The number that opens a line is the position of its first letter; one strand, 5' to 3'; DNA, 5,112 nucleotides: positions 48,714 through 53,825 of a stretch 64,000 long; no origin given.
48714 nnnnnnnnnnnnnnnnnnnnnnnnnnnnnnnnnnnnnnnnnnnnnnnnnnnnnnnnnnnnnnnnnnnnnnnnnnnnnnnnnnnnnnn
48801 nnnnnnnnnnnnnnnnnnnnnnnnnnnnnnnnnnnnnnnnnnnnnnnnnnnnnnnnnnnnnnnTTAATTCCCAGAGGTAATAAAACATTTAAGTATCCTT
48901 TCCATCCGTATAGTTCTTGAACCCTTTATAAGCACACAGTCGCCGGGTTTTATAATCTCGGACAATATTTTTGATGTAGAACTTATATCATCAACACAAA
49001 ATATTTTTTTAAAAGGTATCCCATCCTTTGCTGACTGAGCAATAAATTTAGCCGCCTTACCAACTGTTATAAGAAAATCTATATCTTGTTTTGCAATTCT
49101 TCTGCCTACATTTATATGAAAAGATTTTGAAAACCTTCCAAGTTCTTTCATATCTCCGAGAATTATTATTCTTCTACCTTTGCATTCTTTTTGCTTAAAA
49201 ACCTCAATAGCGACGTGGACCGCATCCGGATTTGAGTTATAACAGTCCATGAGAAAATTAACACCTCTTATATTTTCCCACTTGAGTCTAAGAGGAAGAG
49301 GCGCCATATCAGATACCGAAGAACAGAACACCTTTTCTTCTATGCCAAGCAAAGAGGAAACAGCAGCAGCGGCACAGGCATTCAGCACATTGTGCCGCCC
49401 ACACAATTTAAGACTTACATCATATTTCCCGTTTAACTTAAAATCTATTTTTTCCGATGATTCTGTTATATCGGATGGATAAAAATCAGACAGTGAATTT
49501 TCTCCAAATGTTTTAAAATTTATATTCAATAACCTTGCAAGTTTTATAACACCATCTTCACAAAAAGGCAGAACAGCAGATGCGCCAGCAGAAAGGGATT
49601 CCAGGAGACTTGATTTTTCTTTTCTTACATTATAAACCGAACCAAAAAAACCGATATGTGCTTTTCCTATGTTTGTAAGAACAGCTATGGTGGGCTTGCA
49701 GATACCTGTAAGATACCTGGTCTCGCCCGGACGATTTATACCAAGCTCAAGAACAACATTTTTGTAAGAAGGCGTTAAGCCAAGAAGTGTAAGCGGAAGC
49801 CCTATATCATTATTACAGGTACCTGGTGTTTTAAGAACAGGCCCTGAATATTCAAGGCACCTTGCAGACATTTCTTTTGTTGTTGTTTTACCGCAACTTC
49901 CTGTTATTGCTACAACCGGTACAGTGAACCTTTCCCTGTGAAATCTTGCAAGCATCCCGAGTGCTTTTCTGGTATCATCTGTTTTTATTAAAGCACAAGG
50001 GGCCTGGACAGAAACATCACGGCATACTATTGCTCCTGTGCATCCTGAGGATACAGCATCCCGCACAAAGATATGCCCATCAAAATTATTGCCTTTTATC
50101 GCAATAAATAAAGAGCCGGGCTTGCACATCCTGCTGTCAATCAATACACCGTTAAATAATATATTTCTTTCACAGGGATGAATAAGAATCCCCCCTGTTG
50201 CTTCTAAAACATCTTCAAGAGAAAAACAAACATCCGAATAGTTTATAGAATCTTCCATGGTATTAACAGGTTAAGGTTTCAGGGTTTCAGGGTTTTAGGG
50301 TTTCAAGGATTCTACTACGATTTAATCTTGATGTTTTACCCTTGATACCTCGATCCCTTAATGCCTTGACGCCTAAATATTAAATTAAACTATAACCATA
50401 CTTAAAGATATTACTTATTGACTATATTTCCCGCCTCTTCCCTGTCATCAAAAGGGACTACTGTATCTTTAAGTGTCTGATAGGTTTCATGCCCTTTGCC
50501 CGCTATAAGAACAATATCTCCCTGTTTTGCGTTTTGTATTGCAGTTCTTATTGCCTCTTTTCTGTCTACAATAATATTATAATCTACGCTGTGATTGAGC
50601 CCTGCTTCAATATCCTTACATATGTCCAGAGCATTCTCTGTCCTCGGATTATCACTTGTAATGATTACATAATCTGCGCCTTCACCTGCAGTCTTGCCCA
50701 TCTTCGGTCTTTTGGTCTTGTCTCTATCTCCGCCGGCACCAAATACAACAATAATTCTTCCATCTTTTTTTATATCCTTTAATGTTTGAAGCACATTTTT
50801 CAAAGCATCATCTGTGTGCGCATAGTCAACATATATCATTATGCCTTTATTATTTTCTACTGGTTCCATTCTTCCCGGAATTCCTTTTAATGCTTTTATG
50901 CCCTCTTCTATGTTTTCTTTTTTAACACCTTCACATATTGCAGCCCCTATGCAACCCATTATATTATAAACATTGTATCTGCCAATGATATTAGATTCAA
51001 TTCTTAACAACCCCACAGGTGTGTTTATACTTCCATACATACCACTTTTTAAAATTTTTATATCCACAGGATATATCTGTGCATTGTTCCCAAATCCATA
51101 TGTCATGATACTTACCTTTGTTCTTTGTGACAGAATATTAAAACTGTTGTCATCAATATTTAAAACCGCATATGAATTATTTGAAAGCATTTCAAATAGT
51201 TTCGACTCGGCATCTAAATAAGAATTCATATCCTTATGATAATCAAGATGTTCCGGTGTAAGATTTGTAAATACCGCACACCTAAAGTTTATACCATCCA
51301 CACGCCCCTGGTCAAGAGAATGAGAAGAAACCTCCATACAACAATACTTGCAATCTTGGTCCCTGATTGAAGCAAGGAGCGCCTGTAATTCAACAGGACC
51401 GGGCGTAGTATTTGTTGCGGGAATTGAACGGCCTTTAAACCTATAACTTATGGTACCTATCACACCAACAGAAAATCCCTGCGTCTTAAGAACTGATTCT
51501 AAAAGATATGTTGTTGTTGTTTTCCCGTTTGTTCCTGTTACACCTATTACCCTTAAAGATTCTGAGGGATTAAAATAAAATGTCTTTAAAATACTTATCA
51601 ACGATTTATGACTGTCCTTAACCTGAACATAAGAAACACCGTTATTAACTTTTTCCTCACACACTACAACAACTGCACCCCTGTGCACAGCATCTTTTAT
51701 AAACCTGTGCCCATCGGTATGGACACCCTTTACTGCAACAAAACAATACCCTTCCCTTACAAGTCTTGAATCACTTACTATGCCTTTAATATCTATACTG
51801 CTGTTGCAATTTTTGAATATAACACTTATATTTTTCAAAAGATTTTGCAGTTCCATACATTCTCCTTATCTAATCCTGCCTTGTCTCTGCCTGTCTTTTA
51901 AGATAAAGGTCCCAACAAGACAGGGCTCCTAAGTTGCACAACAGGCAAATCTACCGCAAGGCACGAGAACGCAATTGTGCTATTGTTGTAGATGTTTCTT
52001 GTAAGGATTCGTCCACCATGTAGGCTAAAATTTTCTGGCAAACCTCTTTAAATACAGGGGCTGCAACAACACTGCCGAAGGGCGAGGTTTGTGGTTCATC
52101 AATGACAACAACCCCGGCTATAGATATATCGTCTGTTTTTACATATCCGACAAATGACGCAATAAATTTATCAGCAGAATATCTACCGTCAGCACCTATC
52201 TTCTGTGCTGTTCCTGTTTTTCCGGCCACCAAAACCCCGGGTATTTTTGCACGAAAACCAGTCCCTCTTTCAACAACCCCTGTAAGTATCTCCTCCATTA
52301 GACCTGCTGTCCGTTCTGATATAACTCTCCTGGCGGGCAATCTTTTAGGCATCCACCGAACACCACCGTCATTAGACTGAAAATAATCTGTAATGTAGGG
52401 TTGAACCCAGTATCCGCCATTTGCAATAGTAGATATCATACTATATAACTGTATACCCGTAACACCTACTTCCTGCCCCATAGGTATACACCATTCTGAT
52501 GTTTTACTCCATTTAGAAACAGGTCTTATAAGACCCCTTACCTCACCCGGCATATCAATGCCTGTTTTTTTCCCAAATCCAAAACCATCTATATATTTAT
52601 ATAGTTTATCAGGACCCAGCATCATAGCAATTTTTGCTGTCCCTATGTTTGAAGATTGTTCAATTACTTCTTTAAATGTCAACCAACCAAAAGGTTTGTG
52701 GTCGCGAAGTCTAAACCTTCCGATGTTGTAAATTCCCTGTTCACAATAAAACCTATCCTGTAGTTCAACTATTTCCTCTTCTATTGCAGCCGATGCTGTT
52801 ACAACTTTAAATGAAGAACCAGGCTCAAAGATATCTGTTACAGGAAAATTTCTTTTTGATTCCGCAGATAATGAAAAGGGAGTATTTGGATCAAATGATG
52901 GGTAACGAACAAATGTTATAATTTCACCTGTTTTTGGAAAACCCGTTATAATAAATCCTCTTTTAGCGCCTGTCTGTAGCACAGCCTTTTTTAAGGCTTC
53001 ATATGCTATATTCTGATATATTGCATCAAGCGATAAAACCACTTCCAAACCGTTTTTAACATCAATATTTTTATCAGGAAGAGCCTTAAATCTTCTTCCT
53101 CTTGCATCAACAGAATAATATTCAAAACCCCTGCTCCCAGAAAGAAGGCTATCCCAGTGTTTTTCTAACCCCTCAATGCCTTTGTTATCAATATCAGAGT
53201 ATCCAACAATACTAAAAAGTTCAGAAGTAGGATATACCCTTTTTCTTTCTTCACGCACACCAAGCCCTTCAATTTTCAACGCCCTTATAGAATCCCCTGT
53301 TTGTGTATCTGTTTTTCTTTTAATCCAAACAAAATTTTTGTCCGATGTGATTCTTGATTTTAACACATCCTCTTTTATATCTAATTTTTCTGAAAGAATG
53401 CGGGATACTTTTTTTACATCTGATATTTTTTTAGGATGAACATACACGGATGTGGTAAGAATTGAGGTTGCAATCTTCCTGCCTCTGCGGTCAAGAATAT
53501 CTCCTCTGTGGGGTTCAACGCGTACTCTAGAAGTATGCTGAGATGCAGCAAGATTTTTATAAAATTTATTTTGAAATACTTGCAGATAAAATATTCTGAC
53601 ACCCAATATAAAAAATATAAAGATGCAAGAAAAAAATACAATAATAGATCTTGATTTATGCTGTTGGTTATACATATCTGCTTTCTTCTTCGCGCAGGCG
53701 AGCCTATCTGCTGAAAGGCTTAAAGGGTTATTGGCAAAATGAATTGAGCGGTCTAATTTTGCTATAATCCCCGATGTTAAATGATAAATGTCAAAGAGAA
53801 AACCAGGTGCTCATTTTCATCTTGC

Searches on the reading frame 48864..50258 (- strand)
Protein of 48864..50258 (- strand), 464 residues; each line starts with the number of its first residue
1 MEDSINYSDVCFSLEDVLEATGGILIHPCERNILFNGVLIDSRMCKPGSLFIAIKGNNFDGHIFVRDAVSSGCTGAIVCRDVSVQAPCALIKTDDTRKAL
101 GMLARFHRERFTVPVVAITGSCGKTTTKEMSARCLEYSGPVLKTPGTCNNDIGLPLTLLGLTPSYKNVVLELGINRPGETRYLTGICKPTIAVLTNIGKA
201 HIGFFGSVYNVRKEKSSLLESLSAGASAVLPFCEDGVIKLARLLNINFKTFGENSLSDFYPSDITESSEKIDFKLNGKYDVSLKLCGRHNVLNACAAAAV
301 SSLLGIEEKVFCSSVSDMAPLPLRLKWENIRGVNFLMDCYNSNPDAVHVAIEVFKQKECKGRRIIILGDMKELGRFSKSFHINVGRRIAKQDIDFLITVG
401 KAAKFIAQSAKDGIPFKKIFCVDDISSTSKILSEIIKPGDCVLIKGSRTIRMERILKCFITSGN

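Call 76: search_protein_families(library=pfam, proteins=[window:48864-50258:-], max_evalue=0.00001)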
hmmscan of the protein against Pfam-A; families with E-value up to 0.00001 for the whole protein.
window:48864-50258:- (464 aa): 3 families
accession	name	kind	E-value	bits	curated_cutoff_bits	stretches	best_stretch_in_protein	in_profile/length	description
PF08245.18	Mur_ligase_M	-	6.3e-41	141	24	1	118-300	1-199/200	Mur ligase middle domain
PF02875.26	Mur_ligase_C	-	2.1e-18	67.8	28.4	1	329-448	7-127/127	Mur ligase, glutamate ligase domain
PF01225.30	Mur_ligase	-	9e-08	32.8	21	1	36-107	3-94/95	Mur ligase family, catalytic domain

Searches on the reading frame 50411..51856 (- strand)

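Call 76: search_protein_families(library=pfam, proteins=[window:50411-51856:-], max_evalue=0.00001)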
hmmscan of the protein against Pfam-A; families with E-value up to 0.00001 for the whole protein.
window:50411-51856:- (481 aa): 3 families
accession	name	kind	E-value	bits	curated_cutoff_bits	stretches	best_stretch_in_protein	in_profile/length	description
PF08245.18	Mur_ligase_M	-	3.1e-56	190.9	24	1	106-306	1-200/200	Mur ligase middle domain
PF02875.26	Mur_ligase_C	-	4e-37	128.3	28.4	1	328-455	1-127/127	Mur ligase, glutamate ligase domain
PF01225.30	Mur_ligase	-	1.7e-08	35.1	21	1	23-79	2-63/95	Mur ligase family, catalytic domain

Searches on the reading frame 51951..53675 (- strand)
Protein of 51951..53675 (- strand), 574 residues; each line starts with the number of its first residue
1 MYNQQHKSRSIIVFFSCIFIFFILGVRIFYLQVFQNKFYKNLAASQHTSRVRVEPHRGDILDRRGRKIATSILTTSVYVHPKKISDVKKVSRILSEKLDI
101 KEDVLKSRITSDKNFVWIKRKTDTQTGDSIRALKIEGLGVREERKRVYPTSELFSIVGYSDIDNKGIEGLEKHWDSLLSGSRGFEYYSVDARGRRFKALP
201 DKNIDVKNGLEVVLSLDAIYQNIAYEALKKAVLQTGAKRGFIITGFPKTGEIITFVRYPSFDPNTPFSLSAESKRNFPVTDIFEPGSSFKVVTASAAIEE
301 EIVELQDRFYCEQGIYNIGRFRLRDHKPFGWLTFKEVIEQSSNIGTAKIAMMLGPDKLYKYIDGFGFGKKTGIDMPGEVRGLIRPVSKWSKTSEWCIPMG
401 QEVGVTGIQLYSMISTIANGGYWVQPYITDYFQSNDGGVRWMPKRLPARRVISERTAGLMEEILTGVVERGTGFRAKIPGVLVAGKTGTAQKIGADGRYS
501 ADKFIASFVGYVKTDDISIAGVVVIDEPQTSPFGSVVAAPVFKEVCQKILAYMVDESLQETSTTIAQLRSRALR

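Call 76: search_protein_families(library=pfam, proteins=[window:51951-53675:-], max_evalue=0.00001)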
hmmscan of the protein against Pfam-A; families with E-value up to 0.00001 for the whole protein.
window:51951-53675:- (574 aa): 2 families
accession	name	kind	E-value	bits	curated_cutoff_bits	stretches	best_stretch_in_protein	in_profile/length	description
PF00905.27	Transpeptidase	-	2.8e-63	214.3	22.1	1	247-546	8-298/299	Penicillin binding protein transpeptidase domain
PF03717.20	PBP_dimer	-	2.1e-17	64.6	24.4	1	53-196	2-176/180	Penicillin-binding Protein dimerisation domain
